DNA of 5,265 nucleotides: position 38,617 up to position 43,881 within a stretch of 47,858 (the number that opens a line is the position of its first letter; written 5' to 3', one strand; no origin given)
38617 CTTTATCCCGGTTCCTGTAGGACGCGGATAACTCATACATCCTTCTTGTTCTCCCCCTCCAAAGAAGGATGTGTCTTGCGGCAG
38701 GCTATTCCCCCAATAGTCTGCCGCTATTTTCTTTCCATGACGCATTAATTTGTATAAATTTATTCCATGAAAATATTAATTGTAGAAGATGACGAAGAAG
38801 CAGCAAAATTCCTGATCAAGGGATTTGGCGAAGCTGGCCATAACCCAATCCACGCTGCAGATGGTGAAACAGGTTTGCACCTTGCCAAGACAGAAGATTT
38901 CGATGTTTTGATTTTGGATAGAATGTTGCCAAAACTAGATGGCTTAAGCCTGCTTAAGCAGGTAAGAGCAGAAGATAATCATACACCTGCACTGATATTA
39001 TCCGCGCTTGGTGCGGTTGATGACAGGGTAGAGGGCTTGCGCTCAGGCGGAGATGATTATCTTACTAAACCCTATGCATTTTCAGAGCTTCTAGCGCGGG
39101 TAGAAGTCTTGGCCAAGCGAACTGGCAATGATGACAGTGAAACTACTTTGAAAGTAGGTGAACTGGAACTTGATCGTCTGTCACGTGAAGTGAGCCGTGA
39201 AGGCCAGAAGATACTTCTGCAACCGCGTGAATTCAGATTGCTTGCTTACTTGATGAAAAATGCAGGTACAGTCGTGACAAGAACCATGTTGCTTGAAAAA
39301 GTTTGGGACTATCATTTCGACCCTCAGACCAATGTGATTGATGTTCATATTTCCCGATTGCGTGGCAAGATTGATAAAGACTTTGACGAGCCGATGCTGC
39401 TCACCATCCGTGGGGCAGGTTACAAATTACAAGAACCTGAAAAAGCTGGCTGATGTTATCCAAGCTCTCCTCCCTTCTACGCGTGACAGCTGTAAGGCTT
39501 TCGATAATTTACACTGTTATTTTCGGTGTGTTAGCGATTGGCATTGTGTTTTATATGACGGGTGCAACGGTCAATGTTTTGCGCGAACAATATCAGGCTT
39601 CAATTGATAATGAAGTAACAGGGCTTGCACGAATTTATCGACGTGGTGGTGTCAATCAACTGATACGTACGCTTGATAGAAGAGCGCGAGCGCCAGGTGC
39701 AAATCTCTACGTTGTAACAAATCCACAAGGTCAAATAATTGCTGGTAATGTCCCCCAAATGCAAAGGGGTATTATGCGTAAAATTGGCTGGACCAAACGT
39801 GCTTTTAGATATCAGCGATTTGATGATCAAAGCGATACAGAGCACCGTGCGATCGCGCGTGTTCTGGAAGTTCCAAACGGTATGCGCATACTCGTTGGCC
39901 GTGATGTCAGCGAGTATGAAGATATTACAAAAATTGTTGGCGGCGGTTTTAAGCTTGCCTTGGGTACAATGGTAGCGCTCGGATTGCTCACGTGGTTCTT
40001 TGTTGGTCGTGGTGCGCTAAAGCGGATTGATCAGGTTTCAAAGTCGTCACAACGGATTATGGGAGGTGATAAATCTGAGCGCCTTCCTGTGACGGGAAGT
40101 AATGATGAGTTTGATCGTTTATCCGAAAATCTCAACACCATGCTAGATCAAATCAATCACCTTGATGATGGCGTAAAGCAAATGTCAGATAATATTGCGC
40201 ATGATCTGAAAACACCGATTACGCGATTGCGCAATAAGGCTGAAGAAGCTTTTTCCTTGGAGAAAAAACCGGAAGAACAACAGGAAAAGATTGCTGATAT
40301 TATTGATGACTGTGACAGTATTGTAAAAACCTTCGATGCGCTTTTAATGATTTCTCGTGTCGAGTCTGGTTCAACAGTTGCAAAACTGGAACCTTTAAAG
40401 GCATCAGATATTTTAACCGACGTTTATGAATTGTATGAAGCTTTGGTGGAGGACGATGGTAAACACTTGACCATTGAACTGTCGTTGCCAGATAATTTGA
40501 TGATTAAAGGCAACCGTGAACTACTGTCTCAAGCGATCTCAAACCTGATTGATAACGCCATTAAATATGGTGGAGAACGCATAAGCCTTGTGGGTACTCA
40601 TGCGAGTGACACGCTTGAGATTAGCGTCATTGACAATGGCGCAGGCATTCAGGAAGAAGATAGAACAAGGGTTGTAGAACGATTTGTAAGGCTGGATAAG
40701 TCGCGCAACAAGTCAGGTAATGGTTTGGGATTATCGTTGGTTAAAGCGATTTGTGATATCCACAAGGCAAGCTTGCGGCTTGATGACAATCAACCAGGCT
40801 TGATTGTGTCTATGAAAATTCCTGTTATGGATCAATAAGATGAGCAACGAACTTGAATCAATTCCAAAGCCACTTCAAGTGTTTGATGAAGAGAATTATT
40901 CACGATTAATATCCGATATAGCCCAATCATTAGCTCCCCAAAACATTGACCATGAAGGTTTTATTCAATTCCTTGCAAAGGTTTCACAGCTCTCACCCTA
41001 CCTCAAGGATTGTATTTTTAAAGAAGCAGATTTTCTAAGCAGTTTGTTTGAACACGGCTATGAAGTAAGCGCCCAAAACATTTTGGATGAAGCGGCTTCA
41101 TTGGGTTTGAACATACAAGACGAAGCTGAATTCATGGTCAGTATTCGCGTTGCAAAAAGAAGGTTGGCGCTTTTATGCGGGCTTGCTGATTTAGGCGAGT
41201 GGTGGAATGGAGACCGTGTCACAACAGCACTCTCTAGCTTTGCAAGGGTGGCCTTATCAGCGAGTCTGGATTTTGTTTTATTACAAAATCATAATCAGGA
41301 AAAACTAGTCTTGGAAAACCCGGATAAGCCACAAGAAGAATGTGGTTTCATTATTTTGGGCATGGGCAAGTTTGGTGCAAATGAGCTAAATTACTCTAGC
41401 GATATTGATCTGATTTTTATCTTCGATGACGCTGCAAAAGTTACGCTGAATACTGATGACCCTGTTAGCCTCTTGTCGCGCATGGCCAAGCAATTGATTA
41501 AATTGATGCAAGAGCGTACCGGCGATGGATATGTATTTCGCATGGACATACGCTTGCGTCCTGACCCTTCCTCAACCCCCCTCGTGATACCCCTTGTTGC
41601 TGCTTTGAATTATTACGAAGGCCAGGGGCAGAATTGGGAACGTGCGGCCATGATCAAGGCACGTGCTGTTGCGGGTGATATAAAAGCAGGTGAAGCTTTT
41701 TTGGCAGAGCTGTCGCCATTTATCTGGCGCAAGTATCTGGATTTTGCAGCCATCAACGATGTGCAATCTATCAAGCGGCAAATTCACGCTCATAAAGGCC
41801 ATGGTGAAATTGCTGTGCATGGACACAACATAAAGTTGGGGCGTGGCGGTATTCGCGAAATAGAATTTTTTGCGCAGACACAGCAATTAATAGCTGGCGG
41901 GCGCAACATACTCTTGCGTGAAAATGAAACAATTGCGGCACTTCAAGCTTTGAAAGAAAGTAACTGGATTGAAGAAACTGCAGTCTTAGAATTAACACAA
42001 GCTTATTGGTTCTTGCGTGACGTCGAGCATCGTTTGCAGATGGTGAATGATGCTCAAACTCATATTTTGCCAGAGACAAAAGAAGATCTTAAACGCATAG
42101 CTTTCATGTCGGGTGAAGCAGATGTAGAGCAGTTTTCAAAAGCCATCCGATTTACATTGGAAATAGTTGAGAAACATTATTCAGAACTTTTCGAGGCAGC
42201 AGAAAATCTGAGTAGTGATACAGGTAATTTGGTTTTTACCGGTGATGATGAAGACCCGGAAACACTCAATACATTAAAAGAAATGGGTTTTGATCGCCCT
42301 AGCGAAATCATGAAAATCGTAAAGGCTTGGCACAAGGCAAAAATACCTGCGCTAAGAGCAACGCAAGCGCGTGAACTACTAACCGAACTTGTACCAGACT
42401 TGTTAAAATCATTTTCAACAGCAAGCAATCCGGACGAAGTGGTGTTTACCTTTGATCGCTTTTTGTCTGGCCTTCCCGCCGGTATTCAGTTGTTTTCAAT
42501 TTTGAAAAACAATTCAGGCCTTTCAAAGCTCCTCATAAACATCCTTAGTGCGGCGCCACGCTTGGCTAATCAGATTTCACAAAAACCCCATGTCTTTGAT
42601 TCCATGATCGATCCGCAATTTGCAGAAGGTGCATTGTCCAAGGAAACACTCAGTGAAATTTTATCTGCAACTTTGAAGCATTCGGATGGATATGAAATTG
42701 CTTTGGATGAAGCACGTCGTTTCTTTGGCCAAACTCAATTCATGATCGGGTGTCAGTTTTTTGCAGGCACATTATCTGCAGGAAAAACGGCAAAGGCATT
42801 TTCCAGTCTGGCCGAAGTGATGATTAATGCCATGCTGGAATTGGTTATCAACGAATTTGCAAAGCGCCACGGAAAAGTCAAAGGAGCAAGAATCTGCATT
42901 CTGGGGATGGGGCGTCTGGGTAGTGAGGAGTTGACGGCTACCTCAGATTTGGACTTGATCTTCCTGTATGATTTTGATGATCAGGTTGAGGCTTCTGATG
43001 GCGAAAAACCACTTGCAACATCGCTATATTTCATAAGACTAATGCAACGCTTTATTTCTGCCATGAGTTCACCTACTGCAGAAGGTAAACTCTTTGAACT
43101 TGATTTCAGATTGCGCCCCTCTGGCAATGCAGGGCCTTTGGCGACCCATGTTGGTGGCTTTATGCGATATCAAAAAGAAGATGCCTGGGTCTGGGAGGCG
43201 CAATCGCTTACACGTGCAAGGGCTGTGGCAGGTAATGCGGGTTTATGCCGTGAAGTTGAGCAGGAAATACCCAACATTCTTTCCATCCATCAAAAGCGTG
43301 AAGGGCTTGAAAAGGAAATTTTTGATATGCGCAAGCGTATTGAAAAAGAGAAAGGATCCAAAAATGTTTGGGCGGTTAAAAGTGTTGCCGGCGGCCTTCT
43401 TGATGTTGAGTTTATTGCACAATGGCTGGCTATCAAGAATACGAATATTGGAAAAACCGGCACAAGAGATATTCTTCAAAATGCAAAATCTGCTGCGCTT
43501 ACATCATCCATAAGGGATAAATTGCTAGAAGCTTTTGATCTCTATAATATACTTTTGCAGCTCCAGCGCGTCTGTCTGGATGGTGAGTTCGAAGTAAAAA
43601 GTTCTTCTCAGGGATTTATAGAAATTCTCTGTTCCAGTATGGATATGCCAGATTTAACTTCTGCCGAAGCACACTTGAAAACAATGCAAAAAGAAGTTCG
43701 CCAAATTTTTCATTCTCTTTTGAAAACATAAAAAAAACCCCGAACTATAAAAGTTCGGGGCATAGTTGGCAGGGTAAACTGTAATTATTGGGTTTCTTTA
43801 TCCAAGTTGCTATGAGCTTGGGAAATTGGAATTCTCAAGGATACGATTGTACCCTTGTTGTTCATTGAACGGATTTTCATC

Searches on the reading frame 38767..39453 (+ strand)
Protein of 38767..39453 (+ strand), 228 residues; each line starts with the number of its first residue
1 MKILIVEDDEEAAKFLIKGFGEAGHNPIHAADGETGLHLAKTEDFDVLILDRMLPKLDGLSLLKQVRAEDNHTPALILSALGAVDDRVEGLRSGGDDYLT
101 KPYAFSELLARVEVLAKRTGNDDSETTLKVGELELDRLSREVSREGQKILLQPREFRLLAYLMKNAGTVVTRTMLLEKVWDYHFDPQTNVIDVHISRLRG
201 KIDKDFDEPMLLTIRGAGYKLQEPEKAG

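Call 49: search_protein_families(library=pfam, proteins=[window:38767-39453:+], max_evalue=0.01)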
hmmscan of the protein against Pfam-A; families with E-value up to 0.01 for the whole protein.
window:38767-39453:+ (228 aa): 2 families
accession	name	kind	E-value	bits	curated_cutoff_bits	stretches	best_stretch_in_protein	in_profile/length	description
PF00486.34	Trans_reg_C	-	2.4e-27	95.2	26.2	1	146-221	1-77/77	Transcriptional regulatory protein, C terminal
PF00072.30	Response_reg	-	1.8e-23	83.3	30.2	1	3-113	1-111/111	Response regulator receiver domain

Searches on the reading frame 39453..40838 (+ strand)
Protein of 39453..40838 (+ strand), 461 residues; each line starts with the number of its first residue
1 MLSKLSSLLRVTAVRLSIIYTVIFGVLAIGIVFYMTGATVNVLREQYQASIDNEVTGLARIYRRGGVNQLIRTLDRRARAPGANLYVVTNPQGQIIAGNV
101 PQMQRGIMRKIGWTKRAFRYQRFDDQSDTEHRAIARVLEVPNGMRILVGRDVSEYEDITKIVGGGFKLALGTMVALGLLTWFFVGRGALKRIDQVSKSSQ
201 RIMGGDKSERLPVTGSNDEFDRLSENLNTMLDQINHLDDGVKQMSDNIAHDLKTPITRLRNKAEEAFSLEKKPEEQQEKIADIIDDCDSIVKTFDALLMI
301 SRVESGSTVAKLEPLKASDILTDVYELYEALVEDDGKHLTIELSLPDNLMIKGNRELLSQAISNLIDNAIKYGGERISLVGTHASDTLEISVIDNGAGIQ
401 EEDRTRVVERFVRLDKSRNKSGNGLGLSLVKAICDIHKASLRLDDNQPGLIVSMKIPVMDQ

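Call 49: search_protein_families(library=pfam, proteins=[window:39453-40838:+], max_evalue=0.01)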
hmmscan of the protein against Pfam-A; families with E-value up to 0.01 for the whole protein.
window:39453-40838:+ (461 aa): 5 families
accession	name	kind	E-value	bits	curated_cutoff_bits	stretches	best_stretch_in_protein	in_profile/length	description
PF02518.31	HATPase_c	-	1.1e-20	74.6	26.4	1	354-458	2-109/111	Histidine kinase-, DNA gyrase B-, and HSP90-like ATPase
PF00672.30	HAMP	-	9.6e-11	42.3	25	1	183-235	1-52/53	HAMP domain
PF00512.31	HisKA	-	1.9e-10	41.1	26.9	1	243-306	4-66/66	His Kinase A (phospho-acceptor) domain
PF13589.12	HATPase_c_3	-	5.8e-06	26.8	25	1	359-424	4-69/137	Histidine kinase-, DNA gyrase B-, and HSP90-like ATPase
PF14501.12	HATPase_c_5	-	0.00095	19.5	22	1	358-457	6-102/102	GHKL domain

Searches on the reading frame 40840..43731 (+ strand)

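Call 49: search_protein_families(library=pfam, proteins=[window:40840-43731:+], max_evalue=0.01)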
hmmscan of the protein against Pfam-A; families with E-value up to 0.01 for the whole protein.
window:40840-43731:+ (963 aa): 4 families
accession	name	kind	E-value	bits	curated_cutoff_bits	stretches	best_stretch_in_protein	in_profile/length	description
PF03710.21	GlnE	-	1.1e-114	382.5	24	2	564-805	3-248/252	Glutamate-ammonia ligase adenylyltransferase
PF08335.16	GlnD_UR_UTase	-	9.4e-31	107.2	21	1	311-451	7-141/141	GlnD PII-uridylyltransferase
PF03445.19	DUF294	-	0.0005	20.4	21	0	641-738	11-94/138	Putative nucleotidyltransferase DUF294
PF10335.14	DUF294_C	-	0.005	17.1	22.5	0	328-403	33-103/145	Putative nucleotidyltransferase substrate binding domain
